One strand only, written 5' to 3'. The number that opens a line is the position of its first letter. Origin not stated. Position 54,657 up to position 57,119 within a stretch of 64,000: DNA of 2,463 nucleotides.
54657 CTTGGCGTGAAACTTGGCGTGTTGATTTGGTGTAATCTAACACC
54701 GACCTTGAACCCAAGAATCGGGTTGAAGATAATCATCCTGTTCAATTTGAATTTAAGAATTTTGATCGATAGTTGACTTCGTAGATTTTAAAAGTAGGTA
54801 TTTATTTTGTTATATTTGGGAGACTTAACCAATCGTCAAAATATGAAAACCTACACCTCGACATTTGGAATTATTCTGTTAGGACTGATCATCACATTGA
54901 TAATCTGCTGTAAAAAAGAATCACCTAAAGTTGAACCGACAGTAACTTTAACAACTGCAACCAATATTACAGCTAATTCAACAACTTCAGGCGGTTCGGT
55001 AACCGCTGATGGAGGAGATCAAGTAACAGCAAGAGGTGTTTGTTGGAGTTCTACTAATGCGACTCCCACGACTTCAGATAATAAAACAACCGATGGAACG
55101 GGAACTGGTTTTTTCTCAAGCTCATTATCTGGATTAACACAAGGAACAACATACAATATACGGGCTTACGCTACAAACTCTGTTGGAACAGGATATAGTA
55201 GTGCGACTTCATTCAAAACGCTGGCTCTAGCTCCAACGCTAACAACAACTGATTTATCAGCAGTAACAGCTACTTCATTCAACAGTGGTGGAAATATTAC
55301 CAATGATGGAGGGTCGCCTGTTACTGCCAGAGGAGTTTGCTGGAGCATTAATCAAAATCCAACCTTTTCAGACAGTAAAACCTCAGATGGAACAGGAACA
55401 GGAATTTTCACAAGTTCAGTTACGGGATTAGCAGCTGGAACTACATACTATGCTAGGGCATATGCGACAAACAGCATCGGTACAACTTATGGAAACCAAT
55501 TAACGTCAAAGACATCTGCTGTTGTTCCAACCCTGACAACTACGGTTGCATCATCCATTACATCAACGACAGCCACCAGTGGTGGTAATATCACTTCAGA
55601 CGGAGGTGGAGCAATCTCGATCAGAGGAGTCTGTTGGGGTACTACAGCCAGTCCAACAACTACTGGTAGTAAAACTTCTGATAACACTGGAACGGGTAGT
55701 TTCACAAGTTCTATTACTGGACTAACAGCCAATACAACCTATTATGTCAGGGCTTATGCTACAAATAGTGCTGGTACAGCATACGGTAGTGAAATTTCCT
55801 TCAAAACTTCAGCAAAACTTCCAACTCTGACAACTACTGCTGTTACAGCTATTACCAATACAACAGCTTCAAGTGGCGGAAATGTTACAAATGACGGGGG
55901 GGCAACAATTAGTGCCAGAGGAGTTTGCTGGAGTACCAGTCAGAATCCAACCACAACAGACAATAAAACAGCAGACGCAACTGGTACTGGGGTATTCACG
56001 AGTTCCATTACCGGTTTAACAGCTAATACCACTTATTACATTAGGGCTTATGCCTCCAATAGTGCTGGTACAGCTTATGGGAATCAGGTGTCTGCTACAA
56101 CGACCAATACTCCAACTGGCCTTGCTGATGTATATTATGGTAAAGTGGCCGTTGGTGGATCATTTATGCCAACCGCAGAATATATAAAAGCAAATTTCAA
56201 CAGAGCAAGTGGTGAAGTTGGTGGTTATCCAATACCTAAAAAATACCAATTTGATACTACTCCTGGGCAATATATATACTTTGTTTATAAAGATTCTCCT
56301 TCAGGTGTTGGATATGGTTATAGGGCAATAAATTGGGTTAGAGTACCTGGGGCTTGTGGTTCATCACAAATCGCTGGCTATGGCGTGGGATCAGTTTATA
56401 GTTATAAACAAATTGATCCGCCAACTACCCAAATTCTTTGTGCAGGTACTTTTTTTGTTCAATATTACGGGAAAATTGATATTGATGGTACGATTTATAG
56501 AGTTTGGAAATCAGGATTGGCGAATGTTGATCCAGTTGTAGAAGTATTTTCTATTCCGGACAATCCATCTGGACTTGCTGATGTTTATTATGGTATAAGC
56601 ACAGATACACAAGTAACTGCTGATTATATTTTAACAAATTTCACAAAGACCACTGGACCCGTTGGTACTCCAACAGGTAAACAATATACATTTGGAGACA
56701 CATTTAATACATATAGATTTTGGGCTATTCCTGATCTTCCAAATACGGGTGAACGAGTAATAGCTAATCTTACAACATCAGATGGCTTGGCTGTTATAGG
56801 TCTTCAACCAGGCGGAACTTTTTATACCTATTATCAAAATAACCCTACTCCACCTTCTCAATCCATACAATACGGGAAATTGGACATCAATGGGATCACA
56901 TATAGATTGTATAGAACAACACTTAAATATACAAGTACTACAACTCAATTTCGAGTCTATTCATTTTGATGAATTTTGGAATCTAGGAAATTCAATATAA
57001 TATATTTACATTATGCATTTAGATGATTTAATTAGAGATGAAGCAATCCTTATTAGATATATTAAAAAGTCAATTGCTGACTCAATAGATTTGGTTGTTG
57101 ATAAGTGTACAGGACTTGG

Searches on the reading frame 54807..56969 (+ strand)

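Call 42: search_protein_families(library=pfam, proteins=[window:54807-56969:+], max_evalue=0.001)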
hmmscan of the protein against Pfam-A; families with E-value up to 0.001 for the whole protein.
window:54807-56969:+ (720 aa): 4 families
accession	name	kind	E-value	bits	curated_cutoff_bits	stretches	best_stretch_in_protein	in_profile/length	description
PF00041.27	fn3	-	4.6e-10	40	25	0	105-135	51-81/84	Fibronectin type III domain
PF25059.1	FN3_DSCAM-DSCAML_C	-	3.1e-08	34.3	39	0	398-435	46-83/89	DSCAM/DSCAML C-terminal Fn3-like domain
PF16656.11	Pur_ac_phosph_N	-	5e-07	30.6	30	0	279-334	41-93/93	Purple acid Phosphatase, N-terminal domain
PF16974.11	NAR2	-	8.8e-07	29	26.6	0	391-434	87-133/142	High-affinity nitrate transporter accessory, Ig-like domain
